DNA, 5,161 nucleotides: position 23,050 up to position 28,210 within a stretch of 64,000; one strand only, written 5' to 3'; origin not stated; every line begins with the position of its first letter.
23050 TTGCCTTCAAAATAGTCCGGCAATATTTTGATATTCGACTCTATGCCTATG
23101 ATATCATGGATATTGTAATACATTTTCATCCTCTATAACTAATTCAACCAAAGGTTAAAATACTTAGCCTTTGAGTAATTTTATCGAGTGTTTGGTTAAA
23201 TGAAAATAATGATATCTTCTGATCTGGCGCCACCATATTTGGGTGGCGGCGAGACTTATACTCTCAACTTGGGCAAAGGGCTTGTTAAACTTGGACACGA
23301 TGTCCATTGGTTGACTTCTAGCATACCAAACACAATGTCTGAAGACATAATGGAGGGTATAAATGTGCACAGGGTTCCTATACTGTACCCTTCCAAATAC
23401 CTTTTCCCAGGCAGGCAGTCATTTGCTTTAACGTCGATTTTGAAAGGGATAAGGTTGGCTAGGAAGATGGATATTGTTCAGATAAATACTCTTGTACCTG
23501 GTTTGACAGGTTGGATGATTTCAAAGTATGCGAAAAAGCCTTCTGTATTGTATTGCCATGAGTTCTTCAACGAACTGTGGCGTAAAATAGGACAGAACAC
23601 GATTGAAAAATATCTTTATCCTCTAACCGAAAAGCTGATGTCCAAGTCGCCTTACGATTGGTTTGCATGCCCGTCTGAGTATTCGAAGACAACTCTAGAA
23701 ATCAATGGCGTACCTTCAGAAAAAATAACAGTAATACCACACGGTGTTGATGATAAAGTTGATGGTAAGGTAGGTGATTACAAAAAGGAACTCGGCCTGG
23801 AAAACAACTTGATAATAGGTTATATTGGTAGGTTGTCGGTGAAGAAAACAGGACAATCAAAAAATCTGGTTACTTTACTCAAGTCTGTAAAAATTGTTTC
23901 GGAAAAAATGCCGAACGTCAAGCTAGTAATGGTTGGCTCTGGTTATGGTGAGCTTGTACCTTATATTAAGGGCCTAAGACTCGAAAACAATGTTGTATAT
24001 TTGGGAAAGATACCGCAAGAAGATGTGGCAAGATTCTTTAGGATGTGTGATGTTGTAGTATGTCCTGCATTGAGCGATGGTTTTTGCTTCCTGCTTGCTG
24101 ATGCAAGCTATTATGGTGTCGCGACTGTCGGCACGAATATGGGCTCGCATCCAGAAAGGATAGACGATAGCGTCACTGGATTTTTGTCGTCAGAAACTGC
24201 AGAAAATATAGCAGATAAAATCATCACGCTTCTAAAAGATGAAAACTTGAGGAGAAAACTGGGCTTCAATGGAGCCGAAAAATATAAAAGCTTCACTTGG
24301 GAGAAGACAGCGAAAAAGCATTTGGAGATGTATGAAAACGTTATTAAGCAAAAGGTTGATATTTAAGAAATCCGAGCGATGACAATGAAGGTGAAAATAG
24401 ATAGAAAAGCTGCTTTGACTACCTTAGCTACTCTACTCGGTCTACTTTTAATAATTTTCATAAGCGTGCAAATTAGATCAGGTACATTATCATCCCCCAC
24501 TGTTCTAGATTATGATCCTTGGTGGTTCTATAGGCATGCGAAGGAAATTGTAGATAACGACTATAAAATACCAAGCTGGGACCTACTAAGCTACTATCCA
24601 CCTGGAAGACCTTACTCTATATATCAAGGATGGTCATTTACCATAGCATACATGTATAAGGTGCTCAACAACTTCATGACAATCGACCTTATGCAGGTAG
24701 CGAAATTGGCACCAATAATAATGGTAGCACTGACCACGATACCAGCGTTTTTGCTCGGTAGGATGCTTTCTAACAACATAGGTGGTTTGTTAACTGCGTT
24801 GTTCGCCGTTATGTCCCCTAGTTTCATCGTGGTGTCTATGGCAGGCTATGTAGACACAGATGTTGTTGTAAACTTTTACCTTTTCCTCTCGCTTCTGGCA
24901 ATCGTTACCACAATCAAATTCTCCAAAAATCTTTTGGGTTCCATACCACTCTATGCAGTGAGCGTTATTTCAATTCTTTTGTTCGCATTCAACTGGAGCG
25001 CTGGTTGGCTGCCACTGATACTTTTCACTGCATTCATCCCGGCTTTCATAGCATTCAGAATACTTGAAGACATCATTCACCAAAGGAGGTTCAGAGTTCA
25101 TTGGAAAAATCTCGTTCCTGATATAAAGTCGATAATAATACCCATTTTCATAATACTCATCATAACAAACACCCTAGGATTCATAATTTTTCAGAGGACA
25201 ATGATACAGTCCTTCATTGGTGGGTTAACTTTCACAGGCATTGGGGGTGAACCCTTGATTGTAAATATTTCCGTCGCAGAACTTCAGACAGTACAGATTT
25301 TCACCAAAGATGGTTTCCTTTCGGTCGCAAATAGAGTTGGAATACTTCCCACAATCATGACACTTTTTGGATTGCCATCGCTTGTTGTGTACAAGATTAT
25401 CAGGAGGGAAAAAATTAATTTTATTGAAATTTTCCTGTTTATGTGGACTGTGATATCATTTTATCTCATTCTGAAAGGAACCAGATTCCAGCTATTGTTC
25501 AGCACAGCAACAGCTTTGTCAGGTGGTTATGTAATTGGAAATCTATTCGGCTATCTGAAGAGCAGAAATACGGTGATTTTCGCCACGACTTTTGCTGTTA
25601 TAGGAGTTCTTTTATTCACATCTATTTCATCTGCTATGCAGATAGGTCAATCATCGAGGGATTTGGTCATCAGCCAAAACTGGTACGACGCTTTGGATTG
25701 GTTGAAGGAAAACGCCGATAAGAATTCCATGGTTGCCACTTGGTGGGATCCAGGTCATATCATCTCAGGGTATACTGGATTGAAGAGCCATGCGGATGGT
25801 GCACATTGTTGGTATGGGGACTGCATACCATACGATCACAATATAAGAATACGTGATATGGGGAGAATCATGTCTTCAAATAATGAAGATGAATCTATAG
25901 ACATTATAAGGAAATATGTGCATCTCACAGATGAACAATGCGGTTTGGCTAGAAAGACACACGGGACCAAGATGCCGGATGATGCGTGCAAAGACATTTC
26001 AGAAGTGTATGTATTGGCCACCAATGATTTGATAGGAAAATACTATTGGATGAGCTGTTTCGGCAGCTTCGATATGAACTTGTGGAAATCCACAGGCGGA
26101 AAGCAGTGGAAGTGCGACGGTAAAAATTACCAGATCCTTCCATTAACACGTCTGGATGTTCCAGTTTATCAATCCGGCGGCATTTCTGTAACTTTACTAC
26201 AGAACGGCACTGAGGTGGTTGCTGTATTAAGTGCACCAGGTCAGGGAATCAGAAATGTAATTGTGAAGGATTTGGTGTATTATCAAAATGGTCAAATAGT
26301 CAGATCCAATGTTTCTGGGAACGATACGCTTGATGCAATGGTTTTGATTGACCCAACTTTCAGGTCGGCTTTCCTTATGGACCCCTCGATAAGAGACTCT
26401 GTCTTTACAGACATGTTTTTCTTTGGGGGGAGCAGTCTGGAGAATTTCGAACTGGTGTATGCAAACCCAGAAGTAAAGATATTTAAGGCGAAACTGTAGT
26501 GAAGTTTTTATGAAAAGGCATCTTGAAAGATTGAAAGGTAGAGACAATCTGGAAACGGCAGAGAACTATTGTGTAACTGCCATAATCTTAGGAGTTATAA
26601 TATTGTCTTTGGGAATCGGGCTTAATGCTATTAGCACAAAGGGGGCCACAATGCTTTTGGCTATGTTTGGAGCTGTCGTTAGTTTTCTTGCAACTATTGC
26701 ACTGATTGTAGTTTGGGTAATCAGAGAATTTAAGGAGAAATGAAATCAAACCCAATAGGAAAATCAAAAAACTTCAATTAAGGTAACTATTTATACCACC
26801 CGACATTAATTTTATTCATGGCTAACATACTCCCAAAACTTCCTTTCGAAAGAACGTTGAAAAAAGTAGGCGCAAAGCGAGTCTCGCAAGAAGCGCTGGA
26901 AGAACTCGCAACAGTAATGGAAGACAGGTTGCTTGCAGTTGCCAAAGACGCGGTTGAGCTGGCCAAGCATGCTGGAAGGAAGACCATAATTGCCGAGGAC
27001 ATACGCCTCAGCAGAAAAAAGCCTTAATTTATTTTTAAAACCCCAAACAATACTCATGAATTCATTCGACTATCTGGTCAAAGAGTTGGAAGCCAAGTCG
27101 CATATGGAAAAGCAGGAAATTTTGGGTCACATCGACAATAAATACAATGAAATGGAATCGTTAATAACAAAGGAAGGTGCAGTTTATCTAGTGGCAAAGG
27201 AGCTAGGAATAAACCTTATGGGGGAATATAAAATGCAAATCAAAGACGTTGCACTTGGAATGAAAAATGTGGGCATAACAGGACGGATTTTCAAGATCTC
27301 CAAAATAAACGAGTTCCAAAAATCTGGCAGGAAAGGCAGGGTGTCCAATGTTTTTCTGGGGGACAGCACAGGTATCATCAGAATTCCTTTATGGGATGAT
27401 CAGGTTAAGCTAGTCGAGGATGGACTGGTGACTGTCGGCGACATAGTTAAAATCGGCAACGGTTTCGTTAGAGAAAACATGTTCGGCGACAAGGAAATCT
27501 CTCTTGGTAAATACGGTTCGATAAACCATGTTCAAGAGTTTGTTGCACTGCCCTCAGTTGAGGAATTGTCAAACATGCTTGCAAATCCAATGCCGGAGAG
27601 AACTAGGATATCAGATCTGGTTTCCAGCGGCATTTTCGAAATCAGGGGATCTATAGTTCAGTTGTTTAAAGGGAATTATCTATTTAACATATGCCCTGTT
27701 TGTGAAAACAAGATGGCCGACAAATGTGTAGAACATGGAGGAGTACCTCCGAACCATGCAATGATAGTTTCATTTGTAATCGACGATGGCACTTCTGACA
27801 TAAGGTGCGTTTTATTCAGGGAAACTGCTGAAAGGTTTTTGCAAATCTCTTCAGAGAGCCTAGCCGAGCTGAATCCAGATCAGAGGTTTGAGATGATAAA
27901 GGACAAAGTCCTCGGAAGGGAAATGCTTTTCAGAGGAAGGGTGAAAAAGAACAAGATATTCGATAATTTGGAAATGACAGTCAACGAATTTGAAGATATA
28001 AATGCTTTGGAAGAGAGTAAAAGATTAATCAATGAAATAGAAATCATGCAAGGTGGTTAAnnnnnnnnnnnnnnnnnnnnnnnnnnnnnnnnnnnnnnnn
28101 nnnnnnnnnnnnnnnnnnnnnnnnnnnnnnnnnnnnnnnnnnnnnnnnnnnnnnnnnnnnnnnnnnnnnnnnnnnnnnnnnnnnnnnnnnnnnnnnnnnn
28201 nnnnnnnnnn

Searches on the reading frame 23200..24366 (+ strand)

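Call 69: search_protein_families(library=pfam, proteins=[window:23200-24366:+], max_evalue=0.00001)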
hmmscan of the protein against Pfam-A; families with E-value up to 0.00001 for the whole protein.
window:23200-24366:+ (388 aa): 4 families
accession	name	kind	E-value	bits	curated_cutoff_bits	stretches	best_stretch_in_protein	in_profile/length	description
PF00534.26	Glycos_transf_1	-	6.4e-29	101.1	26.4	1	197-360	8-171/172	Glycosyl transferases group 1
PF13439.12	Glyco_transf_4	-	1.2e-25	91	28.5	1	15-185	2-168/170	Glycosyltransferase Family 4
PF13692.12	Glyco_trans_1_4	-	5.5e-24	85.5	27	1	205-347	3-142/142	Glycosyl transferases group 1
PF13579.12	Glyco_trans_4_4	-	1.6e-13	51.7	29.7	1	15-182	1-158/158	Glycosyl transferase 4-like domain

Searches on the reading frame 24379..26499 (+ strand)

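Call 69: search_protein_families(library=pfam, proteins=[window:24379-26499:+], max_evalue=0.00001)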
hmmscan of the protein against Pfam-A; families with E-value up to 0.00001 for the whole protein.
window:24379-26499:+ (706 aa): 1 family
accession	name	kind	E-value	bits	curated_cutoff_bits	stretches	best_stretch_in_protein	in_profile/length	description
PF02516.20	STT3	-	1.2e-27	97.9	24.5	1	42-406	29-386/405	Oligosaccharyl transferase STT3, N-terminal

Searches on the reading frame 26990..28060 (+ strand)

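Call 69: search_protein_families(library=pfam, proteins=[window:26990-28060:+], max_evalue=0.00001)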
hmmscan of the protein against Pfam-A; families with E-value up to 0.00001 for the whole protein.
window:26990-28060:+ (356 aa): 3 families
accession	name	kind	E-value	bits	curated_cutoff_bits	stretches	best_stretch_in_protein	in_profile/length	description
PF01336.31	tRNA_anti-codon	-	6.2e-10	39.3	27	0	96-171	3-68/75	OB-fold nucleic acid binding domain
PF08646.16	Rep_fac-A_C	-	9e-10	38.9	28.5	1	216-346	2-146/146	Replication factor-A C terminal domain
PF17244.8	CDC24_OB3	-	6.3e-08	33.1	25.4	0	235-304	154-214/216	Cell division control protein 24, OB domain 3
